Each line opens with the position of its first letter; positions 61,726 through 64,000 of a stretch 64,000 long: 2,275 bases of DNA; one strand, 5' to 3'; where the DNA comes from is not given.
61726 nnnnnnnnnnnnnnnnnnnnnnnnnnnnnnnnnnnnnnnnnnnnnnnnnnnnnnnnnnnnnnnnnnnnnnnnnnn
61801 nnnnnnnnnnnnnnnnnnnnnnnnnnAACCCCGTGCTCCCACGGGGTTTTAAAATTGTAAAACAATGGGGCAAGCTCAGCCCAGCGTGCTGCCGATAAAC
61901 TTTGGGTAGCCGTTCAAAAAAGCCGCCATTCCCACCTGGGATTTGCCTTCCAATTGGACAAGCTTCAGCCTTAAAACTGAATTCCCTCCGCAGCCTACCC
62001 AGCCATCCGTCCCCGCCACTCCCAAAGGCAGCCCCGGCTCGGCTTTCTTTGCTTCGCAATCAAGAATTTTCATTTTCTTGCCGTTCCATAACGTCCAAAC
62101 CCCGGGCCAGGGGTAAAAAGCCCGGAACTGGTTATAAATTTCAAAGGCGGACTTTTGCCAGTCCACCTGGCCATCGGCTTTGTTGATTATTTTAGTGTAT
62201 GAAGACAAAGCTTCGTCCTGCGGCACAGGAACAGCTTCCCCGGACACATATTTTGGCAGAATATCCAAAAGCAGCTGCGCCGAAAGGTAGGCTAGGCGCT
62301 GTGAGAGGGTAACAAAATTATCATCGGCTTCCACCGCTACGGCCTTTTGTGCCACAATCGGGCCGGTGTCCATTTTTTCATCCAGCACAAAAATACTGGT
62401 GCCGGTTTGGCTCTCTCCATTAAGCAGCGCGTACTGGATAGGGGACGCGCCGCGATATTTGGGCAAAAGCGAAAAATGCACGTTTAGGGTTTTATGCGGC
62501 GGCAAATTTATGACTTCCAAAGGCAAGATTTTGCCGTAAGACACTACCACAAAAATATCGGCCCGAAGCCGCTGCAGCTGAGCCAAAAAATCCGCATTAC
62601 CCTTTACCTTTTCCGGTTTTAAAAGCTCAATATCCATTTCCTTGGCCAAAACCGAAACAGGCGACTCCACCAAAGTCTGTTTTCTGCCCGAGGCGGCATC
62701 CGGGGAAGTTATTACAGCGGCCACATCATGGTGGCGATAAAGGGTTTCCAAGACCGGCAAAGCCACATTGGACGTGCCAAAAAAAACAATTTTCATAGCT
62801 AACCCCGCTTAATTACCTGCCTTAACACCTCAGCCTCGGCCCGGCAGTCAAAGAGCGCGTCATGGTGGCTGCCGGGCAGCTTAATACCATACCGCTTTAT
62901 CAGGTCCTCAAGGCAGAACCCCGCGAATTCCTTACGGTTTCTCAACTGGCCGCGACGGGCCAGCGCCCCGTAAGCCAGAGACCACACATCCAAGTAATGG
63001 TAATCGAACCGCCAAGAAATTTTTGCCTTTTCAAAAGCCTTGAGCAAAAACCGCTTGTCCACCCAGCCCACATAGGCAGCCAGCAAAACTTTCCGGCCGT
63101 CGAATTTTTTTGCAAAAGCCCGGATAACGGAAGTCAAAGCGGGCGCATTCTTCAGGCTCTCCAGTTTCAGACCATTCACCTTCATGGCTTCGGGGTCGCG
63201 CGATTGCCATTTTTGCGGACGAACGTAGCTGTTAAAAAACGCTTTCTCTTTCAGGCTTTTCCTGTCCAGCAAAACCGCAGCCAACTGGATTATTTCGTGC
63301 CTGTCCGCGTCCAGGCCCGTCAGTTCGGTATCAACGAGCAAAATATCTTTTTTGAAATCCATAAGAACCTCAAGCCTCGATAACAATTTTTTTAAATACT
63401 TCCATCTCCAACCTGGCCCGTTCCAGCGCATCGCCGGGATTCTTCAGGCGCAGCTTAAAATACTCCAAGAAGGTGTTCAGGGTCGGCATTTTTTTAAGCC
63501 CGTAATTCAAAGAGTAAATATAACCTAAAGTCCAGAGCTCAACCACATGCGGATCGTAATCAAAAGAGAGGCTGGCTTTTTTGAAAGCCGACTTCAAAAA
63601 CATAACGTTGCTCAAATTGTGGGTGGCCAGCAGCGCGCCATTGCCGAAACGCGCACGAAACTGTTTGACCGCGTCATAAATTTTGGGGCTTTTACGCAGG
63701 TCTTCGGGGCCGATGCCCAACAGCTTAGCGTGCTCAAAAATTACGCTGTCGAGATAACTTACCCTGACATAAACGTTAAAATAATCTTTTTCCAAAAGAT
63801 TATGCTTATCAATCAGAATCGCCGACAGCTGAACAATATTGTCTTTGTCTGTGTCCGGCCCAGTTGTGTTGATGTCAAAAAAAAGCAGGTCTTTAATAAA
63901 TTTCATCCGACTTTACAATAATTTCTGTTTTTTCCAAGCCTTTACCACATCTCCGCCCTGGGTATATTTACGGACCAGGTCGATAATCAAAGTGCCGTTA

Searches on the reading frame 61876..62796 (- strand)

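Call 88: search_protein_families(library=pfam, proteins=[window:61876-62796:-], max_evalue=0.0001)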
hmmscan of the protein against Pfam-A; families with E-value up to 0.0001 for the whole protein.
window:61876-62796:- (306 aa): 2 families
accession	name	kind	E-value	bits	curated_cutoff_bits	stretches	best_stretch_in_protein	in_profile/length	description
PF00551.24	Formyl_trans_N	-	9.9e-43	146.4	26.1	1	1-178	1-179/181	Formyl transferase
PF02911.23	Formyl_trans_C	-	6.8e-23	81.2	21.1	1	204-297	2-99/100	Formyl transferase, C-terminal domain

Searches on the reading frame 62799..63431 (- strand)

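Call 88: search_protein_families(library=pfam, proteins=[window:62799-63431:-], max_evalue=0.0001)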
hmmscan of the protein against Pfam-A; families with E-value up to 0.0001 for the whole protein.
window:62799-63431:- (210 aa): 1 family
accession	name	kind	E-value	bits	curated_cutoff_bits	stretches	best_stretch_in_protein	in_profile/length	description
PF00929.31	RNase_T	-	1.3e-21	78.3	24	1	33-203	3-164/164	Exonuclease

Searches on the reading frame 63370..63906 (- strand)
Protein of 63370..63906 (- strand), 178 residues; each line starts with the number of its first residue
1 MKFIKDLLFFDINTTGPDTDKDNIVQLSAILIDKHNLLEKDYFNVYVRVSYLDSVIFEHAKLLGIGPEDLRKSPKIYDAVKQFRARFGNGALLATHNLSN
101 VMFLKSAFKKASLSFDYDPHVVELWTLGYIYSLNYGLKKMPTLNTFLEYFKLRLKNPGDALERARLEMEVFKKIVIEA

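Call 88: search_protein_families(library=pfam, proteins=[window:63370-63906:-], max_evalue=0.0001)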
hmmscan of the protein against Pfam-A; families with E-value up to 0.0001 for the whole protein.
window:63370-63906:- (178 aa): 1 family
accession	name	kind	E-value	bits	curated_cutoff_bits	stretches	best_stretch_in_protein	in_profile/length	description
PF00929.31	RNase_T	-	7.7e-12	46.5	24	1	9-153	2-146/164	Exonuclease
